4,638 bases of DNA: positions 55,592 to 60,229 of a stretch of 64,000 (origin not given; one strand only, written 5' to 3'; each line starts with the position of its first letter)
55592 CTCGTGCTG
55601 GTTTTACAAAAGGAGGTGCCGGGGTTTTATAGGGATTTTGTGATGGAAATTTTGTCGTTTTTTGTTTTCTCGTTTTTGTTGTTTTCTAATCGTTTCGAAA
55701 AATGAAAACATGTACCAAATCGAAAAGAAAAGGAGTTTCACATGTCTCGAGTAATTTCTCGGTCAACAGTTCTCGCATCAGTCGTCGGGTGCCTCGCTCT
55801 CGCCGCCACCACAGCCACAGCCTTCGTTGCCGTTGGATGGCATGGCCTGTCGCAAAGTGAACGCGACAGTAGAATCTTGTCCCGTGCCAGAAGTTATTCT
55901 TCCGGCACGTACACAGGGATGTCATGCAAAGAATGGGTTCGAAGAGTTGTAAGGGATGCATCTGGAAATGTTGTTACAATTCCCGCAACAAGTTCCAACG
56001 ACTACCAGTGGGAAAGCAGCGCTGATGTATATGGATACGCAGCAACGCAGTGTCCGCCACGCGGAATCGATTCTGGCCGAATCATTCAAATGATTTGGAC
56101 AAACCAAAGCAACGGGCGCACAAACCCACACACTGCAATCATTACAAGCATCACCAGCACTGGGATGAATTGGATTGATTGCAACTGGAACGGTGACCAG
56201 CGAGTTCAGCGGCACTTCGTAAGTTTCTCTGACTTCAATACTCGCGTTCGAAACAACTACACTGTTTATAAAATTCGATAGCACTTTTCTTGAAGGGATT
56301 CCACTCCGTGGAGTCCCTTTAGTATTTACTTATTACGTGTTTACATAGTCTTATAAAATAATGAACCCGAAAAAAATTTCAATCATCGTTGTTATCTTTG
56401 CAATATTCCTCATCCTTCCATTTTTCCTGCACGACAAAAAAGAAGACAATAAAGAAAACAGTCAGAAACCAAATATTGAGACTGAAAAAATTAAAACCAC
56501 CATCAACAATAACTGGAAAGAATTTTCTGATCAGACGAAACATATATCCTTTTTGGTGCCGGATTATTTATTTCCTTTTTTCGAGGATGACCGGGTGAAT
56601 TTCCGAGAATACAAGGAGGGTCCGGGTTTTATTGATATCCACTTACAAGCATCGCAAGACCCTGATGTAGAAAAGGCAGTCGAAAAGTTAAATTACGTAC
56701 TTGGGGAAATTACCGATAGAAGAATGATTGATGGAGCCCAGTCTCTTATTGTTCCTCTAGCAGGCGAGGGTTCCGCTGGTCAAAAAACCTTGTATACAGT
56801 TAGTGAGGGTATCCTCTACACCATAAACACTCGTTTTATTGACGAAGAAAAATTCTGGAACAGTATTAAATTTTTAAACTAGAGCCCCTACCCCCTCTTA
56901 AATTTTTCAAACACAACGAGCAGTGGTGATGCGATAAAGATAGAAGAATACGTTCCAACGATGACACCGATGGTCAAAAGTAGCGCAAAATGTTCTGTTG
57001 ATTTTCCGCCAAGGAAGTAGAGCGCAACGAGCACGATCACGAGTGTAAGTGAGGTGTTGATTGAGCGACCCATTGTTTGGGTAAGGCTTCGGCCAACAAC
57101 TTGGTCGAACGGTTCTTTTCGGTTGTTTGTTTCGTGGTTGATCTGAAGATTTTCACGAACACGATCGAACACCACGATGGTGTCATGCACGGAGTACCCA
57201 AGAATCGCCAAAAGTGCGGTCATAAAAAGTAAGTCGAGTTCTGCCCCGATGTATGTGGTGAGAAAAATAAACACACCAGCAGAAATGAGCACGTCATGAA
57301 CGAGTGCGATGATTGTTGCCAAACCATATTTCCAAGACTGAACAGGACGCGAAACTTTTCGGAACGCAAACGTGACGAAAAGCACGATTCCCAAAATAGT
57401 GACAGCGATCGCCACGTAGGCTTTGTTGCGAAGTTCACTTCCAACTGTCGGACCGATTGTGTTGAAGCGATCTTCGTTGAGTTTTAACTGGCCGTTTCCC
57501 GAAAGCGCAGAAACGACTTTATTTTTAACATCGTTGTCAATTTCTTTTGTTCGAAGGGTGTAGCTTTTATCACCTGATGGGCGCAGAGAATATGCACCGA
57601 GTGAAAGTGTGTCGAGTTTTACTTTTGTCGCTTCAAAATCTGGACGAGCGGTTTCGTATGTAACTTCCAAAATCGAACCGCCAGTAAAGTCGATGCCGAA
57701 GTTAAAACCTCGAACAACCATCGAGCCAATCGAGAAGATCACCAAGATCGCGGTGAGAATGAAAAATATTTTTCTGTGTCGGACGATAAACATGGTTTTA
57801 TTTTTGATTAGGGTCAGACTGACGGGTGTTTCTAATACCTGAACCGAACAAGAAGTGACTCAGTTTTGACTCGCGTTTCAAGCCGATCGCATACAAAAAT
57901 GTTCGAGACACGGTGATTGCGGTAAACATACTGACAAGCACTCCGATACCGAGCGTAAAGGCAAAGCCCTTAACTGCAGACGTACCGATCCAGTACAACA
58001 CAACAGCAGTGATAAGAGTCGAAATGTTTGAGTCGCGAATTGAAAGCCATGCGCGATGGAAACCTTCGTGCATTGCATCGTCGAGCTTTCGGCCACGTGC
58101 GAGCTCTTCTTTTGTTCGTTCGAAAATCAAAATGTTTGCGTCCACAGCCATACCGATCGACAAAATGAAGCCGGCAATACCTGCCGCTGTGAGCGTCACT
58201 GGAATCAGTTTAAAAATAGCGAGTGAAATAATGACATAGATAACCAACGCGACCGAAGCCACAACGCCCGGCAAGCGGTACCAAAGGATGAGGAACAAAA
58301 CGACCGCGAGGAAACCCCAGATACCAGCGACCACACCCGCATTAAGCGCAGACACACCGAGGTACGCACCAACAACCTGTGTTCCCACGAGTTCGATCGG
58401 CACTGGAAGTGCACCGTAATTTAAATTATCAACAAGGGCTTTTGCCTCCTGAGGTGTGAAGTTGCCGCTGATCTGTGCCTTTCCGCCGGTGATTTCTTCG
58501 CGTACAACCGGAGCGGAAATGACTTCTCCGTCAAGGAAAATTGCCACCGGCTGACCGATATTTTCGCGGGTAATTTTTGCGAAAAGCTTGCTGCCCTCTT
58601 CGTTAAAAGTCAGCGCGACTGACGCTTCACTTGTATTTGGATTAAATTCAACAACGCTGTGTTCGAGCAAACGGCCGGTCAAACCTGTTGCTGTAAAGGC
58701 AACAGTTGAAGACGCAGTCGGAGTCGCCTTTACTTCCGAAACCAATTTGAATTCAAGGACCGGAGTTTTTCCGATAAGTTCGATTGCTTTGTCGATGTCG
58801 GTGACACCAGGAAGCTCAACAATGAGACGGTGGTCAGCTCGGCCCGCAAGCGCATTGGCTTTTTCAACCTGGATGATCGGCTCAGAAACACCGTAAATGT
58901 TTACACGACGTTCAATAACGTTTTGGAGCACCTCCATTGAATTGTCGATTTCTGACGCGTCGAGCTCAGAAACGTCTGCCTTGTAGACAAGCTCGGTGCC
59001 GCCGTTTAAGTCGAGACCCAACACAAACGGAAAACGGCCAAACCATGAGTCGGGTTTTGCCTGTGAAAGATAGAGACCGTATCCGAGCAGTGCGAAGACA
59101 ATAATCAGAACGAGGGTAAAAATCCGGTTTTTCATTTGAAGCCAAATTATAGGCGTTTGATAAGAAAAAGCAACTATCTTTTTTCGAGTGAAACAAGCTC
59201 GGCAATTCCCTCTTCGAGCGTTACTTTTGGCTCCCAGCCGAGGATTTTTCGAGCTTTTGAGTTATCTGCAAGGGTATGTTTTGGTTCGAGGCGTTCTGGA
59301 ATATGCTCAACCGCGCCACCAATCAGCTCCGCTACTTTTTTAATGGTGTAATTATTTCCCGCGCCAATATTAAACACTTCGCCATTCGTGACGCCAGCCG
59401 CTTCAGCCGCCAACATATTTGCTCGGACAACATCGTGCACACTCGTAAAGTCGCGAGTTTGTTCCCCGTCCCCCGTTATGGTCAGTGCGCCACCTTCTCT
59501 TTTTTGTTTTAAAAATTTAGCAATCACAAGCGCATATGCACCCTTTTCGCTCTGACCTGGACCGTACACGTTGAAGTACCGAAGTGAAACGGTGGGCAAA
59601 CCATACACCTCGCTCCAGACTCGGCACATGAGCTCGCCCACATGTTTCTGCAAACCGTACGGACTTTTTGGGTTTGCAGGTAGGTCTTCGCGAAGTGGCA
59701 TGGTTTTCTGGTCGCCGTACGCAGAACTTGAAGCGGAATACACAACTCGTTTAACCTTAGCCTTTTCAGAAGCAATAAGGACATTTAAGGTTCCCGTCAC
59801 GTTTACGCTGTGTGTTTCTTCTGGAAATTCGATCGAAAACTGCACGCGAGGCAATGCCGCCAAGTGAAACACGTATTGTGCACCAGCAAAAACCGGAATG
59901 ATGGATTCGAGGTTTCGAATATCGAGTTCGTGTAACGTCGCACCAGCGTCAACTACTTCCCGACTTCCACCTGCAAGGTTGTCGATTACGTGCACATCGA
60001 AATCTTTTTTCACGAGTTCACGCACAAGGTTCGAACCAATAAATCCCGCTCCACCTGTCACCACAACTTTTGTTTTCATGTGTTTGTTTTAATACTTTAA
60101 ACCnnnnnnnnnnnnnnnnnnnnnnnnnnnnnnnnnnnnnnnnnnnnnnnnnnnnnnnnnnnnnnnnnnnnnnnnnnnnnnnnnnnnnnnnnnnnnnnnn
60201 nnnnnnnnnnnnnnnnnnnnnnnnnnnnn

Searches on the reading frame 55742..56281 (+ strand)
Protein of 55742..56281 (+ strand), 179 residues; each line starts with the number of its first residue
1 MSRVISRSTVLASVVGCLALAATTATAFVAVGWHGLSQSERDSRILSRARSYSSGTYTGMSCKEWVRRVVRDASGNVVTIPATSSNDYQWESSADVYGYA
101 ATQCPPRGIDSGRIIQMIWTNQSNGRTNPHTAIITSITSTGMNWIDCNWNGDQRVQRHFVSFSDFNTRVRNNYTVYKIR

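Call 47: search_protein_families(library=pfam, proteins=[window:55742-56281:+], max_evalue=0.001)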
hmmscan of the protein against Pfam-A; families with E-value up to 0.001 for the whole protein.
window:55742-56281:+ (179 aa): 1 family
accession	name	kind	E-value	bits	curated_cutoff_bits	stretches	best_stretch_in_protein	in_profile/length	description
PF05257.22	CHAP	-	0.00015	22.6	26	1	54-141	4-73/81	CHAP domain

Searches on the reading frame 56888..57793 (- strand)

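Call 47: search_protein_families(library=pfam, proteins=[window:56888-57793:-], max_evalue=0.001)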
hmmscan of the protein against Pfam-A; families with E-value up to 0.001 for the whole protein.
window:56888-57793:- (301 aa): 3 families
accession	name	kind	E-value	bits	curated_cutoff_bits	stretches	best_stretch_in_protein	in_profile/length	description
PF02355.23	SecD_SecF_C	-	1.2e-53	181.7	20.5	1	100-296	9-187/189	Protein export membrane protein SecD/SecF, C-terminal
PF07549.19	Sec_GG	-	1.9e-10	40.3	20.3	1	24-48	2-26/28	SecD/SecF GG Motif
PF00873.25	ACR_tran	-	0.00017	19.9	28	1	159-288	357-478/1021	AcrB/AcrD/AcrF family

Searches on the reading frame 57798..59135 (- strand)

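Call 47: search_protein_families(library=pfam, proteins=[window:57798-59135:-], max_evalue=0.001)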
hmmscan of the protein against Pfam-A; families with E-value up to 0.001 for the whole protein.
window:57798-59135:- (445 aa): 6 families
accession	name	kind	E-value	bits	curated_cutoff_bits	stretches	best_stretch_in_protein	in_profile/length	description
PF22599.2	SecDF_P1_head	-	9.8e-31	106.4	27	1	149-245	18-114/114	SecDF, P1 head subdomain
PF21760.3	SecD_1st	-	5.6e-16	58.2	27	1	70-133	4-59/60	Protein translocase subunit SecDF, P1 domain, N-terminal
PF02355.23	SecD_SecF_C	-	7.8e-13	48.7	20.5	1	250-417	16-186/189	Protein export membrane protein SecD/SecF, C-terminal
PF03176.21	MMPL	-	1.5e-11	44.3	20.5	1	247-418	125-303/333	MMPL family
PF00873.25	ACR_tran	-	0.00053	18.2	28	1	277-426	345-497/1021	AcrB/AcrD/AcrF family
PF12349.14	Sterol-sensing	-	0.00057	20.2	22.3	0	292-423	11-141/153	Sterol-sensing domain of SREBP cleavage-activation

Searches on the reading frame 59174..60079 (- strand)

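Call 47: search_protein_families(library=pfam, proteins=[window:59174-60079:-], max_evalue=0.001)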
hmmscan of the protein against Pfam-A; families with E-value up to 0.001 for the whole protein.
window:59174-60079:- (301 aa): 8 families
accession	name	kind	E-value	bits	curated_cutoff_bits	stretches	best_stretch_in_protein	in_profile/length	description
PF01370.27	Epimerase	-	1.2e-63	215.1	20.9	1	5-239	1-240/240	NAD dependent epimerase/dehydratase family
PF16363.11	GDP_Man_Dehyd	-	8.9e-57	193.5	27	1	7-294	2-331/332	GDP-mannose 4,6 dehydratase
PF01073.25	3Beta_HSD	-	1e-26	94.1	22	1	6-227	1-231/280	3-beta hydroxysteroid dehydrogenase/isomerase family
PF02719.21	Polysacc_synt_2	-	7.9e-20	71.7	20.2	1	5-253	1-243/293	Polysaccharide biosynthesis protein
PF04321.23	RmlD_sub_bind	-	1.3e-14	54.4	27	1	4-277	2-251/287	RmlD substrate binding domain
PF07993.18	NAD_binding_4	-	1.8e-10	40.9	20.1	1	66-219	88-256/258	Male sterility protein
PF05368.20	NmrA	-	4.1e-08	33.6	27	1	1-117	1-107/298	NmrA-like family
PF13460.12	NAD_binding_10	-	4.3e-08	33.7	27.2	1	9-124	1-105/184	NAD(P)H-binding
